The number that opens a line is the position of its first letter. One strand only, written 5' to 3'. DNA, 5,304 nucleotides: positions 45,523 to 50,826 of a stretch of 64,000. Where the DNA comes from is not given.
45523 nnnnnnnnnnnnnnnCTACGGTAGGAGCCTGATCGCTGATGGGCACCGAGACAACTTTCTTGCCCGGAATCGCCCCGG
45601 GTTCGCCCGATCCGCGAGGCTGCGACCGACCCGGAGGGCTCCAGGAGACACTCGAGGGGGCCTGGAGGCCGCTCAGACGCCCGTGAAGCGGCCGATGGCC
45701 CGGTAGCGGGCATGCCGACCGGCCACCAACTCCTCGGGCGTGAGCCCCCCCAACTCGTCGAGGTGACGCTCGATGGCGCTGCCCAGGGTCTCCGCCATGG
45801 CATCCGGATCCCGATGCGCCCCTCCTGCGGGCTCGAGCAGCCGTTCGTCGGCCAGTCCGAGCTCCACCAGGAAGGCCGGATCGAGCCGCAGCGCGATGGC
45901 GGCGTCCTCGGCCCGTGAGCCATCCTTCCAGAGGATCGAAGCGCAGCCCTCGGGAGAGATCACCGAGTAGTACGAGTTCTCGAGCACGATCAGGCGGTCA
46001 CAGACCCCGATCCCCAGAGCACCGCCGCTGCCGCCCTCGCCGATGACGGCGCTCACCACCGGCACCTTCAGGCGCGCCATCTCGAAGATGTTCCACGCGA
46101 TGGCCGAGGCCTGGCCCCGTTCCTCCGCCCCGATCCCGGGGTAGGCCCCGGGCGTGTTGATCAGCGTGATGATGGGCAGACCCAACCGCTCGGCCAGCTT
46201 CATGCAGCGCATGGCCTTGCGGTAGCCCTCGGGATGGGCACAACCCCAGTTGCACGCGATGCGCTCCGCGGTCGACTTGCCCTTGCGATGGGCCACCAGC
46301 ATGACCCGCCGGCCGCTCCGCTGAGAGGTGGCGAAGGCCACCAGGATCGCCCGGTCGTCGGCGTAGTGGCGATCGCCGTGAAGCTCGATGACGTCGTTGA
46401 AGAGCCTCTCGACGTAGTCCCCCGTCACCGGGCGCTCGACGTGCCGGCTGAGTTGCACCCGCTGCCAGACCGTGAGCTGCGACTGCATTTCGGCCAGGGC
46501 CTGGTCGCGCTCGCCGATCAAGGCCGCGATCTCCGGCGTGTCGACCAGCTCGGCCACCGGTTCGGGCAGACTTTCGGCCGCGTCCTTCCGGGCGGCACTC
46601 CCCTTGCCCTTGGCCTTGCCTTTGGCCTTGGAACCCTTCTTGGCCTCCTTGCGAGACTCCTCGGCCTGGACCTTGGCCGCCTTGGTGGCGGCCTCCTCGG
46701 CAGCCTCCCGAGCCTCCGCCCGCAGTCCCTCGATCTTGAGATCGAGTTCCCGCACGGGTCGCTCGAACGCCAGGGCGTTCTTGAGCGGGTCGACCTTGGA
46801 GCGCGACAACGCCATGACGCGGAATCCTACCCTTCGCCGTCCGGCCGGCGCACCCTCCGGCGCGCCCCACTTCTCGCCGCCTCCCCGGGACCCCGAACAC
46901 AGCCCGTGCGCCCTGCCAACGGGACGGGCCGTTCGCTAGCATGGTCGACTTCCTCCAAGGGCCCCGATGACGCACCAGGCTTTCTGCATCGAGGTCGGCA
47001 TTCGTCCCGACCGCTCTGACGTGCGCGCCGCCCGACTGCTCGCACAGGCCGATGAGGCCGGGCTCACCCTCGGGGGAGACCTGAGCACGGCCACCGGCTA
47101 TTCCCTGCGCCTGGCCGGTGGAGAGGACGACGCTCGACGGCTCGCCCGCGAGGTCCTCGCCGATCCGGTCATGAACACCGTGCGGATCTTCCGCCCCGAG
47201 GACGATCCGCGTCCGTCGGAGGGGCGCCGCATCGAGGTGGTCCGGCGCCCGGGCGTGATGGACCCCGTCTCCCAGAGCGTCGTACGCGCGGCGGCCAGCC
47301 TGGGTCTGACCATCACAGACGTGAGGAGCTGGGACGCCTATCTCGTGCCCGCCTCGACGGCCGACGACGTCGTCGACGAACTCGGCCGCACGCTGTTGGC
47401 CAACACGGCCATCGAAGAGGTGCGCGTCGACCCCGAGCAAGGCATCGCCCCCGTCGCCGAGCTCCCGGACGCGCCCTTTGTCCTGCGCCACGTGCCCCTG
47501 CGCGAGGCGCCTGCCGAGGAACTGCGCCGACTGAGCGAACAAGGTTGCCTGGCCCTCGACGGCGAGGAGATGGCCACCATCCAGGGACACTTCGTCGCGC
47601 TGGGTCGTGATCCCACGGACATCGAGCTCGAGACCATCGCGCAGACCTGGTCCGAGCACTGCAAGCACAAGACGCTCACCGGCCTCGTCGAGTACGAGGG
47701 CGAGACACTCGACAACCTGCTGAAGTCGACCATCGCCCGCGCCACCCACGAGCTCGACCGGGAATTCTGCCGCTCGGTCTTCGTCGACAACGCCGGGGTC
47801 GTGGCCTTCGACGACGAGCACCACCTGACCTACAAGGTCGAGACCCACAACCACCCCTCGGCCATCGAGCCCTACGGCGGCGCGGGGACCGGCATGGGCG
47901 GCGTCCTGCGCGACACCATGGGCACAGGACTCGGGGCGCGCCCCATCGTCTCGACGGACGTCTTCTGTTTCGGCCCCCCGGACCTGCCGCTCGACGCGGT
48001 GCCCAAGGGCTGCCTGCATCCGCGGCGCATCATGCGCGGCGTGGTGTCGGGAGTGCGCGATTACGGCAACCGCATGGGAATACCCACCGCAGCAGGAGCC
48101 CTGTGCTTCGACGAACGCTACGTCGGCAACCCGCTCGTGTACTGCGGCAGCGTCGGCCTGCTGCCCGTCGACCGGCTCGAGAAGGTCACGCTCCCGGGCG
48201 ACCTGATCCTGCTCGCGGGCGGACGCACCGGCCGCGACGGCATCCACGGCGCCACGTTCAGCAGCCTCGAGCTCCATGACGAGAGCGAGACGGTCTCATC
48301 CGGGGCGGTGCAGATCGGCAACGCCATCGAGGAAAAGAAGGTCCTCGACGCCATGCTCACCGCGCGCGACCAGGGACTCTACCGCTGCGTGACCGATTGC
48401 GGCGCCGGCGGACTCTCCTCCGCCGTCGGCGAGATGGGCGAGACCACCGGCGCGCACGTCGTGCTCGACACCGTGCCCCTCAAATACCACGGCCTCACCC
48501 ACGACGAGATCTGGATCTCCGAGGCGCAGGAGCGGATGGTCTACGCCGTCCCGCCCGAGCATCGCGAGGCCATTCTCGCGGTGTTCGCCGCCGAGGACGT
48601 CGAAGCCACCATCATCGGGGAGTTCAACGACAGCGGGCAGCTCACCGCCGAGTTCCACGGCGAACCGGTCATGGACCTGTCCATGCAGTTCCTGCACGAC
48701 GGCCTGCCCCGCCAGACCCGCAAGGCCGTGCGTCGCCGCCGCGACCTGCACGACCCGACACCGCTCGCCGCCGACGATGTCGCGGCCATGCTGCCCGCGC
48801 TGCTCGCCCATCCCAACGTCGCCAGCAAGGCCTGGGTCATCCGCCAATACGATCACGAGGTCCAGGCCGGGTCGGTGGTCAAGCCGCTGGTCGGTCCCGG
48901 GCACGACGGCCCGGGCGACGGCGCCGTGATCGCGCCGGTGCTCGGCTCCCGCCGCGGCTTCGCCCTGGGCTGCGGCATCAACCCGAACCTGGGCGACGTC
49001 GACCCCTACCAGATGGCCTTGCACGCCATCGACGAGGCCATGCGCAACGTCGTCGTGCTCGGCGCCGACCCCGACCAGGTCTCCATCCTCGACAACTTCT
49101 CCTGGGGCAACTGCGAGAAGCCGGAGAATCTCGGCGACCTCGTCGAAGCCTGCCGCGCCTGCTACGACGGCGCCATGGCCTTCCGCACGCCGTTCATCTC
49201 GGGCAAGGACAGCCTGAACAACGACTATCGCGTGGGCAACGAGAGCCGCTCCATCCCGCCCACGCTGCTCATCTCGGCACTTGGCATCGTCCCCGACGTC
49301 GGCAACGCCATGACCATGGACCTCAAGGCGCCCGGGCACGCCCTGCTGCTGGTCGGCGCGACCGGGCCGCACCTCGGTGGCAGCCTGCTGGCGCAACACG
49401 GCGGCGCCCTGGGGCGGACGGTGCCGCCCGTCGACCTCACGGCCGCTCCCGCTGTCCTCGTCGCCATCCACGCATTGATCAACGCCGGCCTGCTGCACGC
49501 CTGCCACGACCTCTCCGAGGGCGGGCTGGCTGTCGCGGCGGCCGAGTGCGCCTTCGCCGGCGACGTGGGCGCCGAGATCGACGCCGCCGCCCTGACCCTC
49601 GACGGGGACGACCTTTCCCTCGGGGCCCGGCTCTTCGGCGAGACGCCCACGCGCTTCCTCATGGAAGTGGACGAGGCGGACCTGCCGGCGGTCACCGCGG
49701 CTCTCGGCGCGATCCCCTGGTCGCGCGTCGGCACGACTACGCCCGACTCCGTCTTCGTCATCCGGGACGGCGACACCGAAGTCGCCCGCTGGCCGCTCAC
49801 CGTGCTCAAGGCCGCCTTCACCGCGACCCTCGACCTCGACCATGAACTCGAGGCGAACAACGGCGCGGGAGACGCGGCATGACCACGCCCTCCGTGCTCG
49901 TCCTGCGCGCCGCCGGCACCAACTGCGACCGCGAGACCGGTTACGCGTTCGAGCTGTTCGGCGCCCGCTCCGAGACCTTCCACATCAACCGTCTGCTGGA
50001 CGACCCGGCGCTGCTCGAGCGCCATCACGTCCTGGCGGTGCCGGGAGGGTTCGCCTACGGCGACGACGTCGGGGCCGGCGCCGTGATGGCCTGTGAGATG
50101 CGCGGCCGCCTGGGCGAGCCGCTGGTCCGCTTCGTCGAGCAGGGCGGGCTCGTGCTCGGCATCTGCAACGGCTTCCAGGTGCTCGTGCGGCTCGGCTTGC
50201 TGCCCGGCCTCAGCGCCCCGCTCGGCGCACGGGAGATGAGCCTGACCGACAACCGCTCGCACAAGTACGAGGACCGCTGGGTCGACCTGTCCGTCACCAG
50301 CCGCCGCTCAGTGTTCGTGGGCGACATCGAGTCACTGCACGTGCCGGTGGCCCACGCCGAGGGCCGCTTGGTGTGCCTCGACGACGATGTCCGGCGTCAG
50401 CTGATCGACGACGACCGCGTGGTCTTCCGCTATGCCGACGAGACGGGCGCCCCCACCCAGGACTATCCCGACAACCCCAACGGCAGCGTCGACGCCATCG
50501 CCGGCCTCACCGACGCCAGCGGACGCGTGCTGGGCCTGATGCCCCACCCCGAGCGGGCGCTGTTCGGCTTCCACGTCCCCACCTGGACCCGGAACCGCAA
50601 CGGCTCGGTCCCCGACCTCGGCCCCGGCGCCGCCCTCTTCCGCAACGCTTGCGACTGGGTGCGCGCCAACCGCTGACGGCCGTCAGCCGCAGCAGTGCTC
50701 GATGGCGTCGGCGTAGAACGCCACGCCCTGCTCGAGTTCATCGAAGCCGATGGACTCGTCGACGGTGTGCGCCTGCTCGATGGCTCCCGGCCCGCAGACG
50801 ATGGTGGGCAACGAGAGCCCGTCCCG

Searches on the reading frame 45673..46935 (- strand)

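Call 8: search_protein_families(library=pfam, proteins=[window:45673-46935:-], max_evalue=0.001)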
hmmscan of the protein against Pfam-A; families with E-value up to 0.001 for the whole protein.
window:45673-46935:- (420 aa): 2 families
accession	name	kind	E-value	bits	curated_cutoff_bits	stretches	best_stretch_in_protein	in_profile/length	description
PF03255.19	ACCA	-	3.6e-117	391.4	23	1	133-415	30-310/310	Acetyl co-enzyme A carboxylase carboxyltransferase-like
PF01039.27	Carboxyl_trans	-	4e-13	49.3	22.3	1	197-344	284-425/493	Carboxyl transferase domain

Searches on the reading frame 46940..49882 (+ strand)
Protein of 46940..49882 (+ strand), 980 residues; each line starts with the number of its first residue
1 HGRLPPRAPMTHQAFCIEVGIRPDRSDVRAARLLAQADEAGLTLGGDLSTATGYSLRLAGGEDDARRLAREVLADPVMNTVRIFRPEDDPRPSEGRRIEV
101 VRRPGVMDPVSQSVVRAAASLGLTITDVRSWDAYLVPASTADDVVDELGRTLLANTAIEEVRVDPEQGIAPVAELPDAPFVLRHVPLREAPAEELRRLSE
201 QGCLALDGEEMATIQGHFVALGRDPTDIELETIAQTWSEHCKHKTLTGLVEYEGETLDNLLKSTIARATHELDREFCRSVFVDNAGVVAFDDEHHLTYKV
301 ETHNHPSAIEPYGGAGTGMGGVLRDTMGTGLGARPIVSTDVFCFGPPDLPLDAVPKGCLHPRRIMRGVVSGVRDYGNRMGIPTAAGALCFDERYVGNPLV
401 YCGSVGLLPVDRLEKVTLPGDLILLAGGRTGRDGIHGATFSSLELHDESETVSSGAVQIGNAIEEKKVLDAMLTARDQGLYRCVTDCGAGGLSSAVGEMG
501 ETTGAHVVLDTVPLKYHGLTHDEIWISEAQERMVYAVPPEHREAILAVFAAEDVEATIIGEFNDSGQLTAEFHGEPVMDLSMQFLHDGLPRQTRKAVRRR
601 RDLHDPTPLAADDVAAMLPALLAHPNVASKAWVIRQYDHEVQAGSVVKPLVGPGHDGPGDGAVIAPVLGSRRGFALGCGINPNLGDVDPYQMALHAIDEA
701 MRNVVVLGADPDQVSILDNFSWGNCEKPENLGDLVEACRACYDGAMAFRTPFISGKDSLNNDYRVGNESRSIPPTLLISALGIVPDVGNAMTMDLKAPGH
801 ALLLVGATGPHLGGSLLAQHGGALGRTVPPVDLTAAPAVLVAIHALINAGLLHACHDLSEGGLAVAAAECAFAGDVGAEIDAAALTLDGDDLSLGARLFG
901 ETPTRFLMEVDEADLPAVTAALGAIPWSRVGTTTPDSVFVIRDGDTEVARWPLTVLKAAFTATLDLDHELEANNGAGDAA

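Call 8: search_protein_families(library=pfam, proteins=[window:46940-49882:+], max_evalue=0.001)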
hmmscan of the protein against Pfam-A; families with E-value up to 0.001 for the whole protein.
window:46940-49882:+ (980 aa): 4 families
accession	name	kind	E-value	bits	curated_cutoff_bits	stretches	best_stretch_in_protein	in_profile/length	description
PF02769.27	AIRS_C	-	1.9e-50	171.5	23.1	2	419-570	2-153/156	AIR synthase related protein, C-terminal domain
PF00586.29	AIRS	-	1.7e-24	86.9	24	2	283-407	2-111/112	AIR synthase related protein, N-terminal domain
PF18072.6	FGAR-AT_linker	-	1e-18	68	26.6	1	195-244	1-50/50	Formylglycinamide ribonucleotide amidotransferase linker domain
PF02700.19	PurS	-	1.3e-08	35.3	22.2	1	97-163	3-75/77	Phosphoribosylformylglycinamidine (FGAM) synthase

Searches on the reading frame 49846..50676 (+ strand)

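Call 8: search_protein_families(library=pfam, proteins=[window:49846-50676:+], max_evalue=0.001)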
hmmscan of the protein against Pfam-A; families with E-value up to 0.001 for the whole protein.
window:49846-50676:+ (276 aa): 1 family
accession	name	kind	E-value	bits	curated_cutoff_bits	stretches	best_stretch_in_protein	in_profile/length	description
PF13507.12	GATase_5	-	1.6e-76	257.3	27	1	15-272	2-260/260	CobB/CobQ-like glutamine amidotransferase domain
